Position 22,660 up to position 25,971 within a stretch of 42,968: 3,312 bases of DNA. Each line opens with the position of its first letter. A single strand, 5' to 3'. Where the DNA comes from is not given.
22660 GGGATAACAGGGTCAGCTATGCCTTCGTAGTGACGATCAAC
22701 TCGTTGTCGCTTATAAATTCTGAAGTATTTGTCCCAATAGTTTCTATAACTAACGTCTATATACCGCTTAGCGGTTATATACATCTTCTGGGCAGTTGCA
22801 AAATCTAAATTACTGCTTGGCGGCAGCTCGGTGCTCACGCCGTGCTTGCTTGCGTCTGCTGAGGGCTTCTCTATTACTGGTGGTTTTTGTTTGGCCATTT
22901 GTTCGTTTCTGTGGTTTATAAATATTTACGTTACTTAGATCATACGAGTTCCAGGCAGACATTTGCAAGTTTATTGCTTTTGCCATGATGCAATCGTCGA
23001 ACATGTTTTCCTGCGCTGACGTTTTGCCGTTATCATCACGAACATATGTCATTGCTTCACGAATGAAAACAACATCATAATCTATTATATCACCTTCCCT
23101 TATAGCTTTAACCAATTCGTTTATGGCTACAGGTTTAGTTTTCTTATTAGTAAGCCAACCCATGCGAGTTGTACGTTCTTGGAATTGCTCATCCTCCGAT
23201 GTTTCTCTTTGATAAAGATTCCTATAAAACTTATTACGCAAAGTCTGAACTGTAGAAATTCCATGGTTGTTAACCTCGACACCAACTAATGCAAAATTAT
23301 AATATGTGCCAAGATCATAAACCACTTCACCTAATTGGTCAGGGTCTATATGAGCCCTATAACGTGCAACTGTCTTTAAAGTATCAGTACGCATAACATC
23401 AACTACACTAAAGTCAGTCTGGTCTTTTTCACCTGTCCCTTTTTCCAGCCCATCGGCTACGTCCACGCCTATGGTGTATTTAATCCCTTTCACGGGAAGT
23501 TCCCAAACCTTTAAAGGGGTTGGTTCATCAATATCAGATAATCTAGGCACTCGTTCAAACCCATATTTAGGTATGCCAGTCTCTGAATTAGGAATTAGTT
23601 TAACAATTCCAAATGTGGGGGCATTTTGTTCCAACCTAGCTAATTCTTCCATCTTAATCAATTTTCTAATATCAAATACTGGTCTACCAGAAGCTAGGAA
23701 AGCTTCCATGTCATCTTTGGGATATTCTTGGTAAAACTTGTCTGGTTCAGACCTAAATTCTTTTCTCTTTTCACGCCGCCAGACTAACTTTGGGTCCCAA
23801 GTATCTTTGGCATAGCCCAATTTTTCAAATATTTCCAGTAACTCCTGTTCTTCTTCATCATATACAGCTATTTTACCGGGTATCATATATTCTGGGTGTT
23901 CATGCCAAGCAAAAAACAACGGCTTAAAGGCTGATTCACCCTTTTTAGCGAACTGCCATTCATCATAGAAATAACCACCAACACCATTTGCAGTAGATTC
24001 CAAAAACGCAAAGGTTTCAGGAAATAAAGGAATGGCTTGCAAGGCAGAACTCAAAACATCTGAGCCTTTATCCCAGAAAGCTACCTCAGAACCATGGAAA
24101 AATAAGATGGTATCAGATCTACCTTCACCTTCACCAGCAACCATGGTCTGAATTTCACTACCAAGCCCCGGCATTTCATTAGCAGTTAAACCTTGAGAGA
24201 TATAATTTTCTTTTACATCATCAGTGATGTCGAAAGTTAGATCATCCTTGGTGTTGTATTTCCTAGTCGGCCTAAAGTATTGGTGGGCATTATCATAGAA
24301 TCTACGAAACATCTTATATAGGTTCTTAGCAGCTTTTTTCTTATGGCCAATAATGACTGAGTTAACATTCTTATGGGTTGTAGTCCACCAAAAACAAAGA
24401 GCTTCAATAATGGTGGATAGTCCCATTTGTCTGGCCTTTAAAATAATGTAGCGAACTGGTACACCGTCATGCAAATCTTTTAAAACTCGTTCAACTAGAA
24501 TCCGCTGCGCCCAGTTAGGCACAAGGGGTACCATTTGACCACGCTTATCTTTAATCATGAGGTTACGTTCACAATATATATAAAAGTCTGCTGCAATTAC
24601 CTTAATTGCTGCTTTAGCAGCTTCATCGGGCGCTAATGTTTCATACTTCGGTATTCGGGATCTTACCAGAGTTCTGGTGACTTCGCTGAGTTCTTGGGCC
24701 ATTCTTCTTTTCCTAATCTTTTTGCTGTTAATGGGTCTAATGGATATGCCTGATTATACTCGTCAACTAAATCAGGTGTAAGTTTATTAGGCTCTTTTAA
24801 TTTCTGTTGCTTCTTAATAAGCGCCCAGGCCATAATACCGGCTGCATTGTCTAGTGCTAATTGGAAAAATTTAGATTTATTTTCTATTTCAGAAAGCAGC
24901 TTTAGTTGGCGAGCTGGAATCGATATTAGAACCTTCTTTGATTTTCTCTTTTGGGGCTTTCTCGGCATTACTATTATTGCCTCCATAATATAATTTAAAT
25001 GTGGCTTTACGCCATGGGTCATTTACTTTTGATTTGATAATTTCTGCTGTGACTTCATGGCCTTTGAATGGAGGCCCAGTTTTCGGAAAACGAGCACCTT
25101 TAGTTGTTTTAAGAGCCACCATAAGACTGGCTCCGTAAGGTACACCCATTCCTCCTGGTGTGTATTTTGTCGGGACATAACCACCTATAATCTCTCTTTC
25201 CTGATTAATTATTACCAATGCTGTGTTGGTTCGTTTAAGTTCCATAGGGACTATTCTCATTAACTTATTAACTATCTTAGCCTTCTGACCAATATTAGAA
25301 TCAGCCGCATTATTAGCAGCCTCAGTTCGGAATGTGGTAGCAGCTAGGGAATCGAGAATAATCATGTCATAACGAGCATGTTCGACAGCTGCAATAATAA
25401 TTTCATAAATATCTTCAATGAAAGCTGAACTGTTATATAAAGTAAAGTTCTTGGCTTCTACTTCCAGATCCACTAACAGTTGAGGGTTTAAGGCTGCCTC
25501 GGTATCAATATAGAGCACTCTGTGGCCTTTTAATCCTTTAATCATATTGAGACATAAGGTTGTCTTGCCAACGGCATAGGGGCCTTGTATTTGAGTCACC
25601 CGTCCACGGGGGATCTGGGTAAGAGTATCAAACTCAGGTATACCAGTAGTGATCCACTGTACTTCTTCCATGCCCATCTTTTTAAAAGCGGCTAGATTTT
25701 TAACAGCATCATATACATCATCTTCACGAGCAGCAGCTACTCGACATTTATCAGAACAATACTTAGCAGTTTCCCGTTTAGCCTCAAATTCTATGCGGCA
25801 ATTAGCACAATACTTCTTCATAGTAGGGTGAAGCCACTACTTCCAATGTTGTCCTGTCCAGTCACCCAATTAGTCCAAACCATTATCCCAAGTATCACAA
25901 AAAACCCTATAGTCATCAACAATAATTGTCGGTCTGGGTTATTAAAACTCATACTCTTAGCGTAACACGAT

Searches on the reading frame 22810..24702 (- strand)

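Call 7: search_protein_families(library=phrogs, proteins=[window:22810-24702:-], max_evalue=0.001)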
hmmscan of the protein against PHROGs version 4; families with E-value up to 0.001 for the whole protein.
window:22810-24702:- (630 aa): 6 families
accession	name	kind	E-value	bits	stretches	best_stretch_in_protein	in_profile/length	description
phrog_38407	-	unknown function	3.9e-31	109.3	1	233-583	4-349/370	-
phrog_2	-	head and packaging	1.6e-23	84.4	1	51-587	256-600/807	terminase large subunit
phrog_24361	-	head and packaging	3.6e-21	76.6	1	445-583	1-139/162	terminase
phrog_5989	-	head and packaging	5.9e-07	29.9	1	85-162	159-236/347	terminase large subunit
phrog_26724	-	unknown function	8.9e-07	29.7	1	49-133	22-97/192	-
phrog_675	-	head and packaging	0.00054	19.4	1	68-118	45-91/576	terminase large subunit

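Call 10: search_protein_families(library=pfam, proteins=[window:22810-24702:-], max_evalue=1)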
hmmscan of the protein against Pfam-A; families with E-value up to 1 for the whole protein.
window:22810-24702:- (630 aa): 2 families
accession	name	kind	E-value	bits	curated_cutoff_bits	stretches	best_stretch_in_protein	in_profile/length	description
PF16771.11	RTT107_BRCT_6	-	0.16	12.6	27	0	478-532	29-83/114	Regulator of Ty1 transposition protein 107 BRCT domain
PF17289.8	Terminase_6C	-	0.17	12.3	22.6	1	411-574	1-147/155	Terminase RNaseH-like domain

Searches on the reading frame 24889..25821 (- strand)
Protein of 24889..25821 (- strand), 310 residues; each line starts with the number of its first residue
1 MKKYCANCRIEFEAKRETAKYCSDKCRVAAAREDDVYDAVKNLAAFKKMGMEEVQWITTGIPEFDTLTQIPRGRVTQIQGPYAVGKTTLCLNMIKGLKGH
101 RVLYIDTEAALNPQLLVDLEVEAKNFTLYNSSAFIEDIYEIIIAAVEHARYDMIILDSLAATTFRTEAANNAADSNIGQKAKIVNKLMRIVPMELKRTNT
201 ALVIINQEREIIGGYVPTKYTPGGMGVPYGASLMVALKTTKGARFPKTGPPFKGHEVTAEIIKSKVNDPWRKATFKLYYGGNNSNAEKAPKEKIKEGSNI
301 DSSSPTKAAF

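Call 7: search_protein_families(library=phrogs, proteins=[window:24889-25821:-], max_evalue=0.001)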
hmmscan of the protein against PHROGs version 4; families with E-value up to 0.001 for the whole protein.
window:24889-25821:- (310 aa): 10 families
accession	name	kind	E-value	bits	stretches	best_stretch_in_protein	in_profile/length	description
phrog_97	-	other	5.3e-44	152.2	1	46-240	39-254/506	UvsX-like recombinase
phrog_8337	-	DNA, RNA and nucleotide metabolism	1.4e-16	61.7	1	52-242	45-244/273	DNA repair protein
phrog_239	-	DNA, RNA and nucleotide metabolism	9.4e-09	35.7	1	18-168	311-486/801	DNA primase/helicase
phrog_19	-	DNA, RNA and nucleotide metabolism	2.3e-07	31.1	1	38-108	317-390/621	DnaB-like replicative helicase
phrog_1366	-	unknown function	1.1e-06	29.4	1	78-160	19-99/307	-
phrog_6975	-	unknown function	3.3e-06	28.4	1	1-33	12-44/149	-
phrog_9666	-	unknown function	7.2e-06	25.5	1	188-280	615-704/779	-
phrog_2862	-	unknown function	5.6e-05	24.4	1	1-35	1-35/118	-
phrog_124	-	DNA, RNA and nucleotide metabolism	7.5e-05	23.3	1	42-159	12-117/382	Sak4-like ssDNA annealing protein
phrog_1271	-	DNA, RNA and nucleotide metabolism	9.4e-05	22.9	1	3-37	213-247/361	HNH endonuclease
